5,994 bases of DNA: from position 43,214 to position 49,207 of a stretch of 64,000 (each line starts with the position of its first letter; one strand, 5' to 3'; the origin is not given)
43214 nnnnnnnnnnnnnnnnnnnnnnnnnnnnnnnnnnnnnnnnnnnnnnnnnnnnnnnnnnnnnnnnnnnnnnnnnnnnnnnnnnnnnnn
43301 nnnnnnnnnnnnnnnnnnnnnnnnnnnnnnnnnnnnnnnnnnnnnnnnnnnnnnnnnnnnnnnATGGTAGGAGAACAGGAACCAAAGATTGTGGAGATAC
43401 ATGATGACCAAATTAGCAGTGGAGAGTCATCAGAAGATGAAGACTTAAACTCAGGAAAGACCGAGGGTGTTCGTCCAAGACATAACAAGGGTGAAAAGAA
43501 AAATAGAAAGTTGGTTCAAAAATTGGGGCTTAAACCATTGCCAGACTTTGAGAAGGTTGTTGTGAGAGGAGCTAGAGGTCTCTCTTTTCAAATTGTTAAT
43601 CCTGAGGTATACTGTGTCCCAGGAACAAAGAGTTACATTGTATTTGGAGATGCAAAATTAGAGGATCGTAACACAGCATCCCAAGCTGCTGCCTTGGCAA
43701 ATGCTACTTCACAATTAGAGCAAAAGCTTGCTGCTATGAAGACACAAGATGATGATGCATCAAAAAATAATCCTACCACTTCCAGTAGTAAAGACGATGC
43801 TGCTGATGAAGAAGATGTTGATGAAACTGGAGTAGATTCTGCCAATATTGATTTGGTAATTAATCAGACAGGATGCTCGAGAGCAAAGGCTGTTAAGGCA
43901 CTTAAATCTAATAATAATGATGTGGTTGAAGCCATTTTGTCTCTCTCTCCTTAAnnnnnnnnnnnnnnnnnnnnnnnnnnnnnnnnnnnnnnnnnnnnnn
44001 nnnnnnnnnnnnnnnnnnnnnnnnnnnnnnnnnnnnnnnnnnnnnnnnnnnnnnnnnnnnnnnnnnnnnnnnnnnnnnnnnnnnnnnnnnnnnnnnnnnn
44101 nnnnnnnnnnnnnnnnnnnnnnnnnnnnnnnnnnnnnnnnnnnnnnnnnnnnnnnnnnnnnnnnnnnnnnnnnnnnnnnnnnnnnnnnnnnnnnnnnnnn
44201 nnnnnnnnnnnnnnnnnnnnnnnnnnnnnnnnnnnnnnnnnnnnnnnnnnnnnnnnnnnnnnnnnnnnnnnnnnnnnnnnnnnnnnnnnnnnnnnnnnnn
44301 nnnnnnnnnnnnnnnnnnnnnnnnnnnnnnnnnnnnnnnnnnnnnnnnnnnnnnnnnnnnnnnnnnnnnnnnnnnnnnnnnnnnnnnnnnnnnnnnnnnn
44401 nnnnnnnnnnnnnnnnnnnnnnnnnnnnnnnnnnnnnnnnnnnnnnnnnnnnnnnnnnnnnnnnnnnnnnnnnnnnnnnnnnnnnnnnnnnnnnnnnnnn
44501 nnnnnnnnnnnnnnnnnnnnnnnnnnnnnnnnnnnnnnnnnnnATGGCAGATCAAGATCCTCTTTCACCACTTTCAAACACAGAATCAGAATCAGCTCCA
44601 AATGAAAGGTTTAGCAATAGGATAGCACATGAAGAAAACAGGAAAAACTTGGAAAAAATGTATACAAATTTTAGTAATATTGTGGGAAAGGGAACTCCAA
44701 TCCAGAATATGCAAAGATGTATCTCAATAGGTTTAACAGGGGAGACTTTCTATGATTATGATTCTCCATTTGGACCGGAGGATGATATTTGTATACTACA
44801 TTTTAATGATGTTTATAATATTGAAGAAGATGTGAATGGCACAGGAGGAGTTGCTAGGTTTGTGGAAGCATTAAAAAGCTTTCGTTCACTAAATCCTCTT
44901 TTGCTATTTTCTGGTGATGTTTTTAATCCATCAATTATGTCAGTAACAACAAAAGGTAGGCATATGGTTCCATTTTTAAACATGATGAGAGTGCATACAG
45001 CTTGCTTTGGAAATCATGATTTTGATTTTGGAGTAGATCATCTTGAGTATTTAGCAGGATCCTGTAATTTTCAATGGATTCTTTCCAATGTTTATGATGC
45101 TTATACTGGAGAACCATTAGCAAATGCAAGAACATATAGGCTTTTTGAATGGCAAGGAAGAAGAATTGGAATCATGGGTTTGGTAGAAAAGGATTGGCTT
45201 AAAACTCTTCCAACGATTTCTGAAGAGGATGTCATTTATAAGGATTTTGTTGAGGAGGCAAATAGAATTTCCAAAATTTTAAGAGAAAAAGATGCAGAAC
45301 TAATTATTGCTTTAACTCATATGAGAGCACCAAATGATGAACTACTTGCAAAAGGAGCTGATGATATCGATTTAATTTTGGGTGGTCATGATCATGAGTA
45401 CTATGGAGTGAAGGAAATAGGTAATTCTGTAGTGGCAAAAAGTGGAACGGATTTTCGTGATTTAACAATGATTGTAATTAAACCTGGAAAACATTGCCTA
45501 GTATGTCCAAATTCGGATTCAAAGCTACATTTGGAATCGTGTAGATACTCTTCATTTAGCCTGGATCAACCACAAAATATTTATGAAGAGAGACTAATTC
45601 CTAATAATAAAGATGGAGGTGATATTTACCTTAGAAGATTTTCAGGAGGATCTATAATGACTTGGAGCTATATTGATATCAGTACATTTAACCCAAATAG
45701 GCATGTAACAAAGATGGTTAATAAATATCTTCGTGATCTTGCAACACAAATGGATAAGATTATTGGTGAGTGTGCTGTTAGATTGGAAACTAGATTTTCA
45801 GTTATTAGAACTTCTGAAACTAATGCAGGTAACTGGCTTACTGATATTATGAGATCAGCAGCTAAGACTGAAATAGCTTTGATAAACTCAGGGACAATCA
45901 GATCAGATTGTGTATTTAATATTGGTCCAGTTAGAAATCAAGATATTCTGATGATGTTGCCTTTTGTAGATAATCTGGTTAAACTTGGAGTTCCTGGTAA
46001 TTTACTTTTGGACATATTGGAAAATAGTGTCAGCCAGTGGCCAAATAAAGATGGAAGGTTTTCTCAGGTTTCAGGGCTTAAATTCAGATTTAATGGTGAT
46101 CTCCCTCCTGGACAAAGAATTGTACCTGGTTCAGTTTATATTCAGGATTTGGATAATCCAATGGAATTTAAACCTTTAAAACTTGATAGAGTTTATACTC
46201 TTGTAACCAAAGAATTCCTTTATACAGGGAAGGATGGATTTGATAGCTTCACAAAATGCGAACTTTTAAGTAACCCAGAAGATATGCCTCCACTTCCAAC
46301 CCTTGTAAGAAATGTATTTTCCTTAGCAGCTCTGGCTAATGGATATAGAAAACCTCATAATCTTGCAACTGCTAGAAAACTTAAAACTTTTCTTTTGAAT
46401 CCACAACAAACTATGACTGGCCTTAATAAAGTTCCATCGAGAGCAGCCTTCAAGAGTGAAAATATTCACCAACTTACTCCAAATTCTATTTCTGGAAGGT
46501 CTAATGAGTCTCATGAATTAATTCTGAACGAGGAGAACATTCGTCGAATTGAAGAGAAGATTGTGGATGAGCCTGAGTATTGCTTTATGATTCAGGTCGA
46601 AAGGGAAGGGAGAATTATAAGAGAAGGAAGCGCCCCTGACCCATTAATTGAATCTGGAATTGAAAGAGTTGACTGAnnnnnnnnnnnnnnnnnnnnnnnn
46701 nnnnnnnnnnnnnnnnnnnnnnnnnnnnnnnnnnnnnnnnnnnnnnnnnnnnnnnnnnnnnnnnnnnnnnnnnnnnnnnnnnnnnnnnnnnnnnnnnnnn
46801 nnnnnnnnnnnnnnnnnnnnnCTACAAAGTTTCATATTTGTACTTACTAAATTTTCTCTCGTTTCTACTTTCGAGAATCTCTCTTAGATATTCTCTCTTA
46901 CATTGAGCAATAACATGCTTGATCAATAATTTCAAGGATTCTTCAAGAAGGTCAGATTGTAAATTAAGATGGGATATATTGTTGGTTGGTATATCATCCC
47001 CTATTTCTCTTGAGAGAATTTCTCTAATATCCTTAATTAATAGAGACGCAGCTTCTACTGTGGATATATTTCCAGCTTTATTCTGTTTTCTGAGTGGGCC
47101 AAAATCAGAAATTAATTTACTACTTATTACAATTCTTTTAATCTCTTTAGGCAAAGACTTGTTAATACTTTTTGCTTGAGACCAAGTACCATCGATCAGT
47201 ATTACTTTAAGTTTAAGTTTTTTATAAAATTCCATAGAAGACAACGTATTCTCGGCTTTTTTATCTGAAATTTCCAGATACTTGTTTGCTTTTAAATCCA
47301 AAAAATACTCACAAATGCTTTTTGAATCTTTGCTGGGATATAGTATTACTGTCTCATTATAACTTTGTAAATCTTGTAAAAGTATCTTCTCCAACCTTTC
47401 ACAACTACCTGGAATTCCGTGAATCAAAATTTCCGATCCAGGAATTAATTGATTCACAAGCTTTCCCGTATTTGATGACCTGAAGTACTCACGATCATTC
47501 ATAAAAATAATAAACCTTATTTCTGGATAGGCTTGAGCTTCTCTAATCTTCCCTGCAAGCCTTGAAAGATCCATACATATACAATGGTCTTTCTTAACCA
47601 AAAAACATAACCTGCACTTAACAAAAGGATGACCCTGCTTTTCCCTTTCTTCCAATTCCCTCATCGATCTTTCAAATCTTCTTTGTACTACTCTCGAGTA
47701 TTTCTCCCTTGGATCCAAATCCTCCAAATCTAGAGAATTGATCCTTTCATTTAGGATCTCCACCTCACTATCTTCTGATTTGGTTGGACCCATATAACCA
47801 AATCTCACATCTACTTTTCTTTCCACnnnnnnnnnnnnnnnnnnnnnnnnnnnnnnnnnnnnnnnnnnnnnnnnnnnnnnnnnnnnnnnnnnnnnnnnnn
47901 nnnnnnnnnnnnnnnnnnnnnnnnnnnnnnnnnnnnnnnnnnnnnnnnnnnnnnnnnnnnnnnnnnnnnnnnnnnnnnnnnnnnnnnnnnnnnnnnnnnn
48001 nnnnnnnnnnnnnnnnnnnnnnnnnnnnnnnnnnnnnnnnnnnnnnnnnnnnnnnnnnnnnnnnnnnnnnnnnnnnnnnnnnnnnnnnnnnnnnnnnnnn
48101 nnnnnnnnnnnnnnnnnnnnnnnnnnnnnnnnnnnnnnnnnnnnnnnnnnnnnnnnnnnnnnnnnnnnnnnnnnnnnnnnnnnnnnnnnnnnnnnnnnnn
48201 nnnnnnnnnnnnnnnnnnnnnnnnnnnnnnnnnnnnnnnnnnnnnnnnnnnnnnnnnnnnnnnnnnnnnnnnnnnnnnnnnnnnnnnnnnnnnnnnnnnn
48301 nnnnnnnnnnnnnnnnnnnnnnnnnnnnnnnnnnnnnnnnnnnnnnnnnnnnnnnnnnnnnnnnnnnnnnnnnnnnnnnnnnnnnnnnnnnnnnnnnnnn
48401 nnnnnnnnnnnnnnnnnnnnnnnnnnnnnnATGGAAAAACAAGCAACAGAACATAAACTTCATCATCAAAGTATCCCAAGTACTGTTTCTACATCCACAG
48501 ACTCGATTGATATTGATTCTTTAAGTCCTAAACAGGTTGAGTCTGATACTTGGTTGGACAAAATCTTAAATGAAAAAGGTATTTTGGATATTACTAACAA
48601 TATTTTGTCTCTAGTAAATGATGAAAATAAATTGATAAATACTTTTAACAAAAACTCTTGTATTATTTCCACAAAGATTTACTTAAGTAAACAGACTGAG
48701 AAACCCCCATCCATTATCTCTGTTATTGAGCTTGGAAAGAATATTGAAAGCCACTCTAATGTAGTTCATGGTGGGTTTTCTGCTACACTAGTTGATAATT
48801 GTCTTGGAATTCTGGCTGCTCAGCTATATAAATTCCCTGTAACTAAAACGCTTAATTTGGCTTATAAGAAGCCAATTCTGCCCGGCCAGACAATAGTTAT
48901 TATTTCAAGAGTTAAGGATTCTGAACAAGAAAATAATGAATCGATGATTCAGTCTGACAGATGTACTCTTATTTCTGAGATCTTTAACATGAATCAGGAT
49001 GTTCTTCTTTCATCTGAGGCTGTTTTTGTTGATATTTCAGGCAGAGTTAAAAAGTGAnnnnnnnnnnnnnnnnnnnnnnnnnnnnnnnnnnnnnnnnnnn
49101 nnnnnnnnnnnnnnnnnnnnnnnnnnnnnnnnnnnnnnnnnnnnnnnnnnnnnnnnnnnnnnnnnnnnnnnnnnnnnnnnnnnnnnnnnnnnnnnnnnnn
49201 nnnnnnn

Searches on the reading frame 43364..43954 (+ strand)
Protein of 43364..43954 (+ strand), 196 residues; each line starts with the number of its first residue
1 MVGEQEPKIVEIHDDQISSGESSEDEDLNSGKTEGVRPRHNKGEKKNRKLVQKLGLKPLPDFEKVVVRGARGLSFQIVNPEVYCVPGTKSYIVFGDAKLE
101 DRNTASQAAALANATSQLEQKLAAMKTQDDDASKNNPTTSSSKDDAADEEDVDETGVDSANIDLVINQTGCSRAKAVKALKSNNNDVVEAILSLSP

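Call 46: search_protein_families(library=pfam, proteins=[window:43364-43954:+], max_evalue=0.001)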
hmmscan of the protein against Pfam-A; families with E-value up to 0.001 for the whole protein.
window:43364-43954:+ (196 aa): 3 families
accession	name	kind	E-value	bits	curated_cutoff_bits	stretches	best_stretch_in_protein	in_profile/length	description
PF01849.23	NAC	-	4e-16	59.1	21.3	1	44-99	1-56/57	NAC domain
PF19026.7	UBA_HYPK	-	6e-10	38.8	27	1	156-194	2-40/41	HYPK UBA domain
PF14555.12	UBA_4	-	0.00099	19.3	21.8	0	169-191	11-33/43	UBA-like domain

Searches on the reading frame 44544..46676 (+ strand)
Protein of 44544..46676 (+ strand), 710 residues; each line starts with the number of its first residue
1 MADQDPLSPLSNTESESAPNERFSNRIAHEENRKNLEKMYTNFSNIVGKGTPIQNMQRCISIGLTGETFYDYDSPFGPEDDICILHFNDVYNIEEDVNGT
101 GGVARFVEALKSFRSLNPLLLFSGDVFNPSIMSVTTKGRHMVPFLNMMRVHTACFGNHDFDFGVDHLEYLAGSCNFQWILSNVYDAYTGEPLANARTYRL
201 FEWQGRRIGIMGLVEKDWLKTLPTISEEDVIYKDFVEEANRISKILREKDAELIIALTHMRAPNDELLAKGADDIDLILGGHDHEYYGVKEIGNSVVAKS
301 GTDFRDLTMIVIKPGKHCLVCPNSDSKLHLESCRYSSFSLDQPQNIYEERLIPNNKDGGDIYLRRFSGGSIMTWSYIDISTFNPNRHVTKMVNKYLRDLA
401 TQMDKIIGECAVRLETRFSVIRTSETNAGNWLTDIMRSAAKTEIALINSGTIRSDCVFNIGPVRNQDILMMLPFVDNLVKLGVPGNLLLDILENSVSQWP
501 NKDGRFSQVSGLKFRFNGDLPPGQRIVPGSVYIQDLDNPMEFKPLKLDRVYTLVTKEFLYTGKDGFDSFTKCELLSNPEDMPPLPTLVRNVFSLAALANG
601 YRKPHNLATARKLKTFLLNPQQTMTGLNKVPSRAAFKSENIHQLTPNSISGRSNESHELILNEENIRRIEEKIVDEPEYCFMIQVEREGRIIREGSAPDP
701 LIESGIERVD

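Call 47: search_protein_families(library=pfam, proteins=[window:44544-46676:+], max_evalue=0.001)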
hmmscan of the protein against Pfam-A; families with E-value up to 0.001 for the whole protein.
window:44544-46676:+ (710 aa): 2 families
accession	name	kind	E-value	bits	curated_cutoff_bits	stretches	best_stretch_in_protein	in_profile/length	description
PF02872.23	5_nucleotid_C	-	1.4e-32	113.4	23.6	1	417-570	10-157/158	5'-nucleotidase, C-terminal domain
PF00149.33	Metallophos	-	2.9e-11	44.6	21.5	1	84-286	3-191/191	Calcineurin-like phosphoesterase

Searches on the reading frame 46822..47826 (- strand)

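Call 47: search_protein_families(library=pfam, proteins=[window:46822-47826:-], max_evalue=0.001)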
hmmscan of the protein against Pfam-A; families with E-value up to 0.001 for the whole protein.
window:46822-47826:- (334 aa): 1 family
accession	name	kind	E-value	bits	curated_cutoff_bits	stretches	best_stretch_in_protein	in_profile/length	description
PF03942.20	DTW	-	2.4e-27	96.4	33.7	1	70-303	3-192/195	DTW domain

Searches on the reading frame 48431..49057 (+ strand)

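Call 47: search_protein_families(library=pfam, proteins=[window:48431-49057:+], max_evalue=0.001)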
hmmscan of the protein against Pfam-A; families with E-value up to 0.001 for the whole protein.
window:48431-49057:+ (208 aa): 1 family
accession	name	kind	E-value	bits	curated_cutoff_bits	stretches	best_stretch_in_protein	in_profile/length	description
PF03061.28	4HBT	-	3.3e-06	27.7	20.6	1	110-162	2-57/79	Thioesterase superfamily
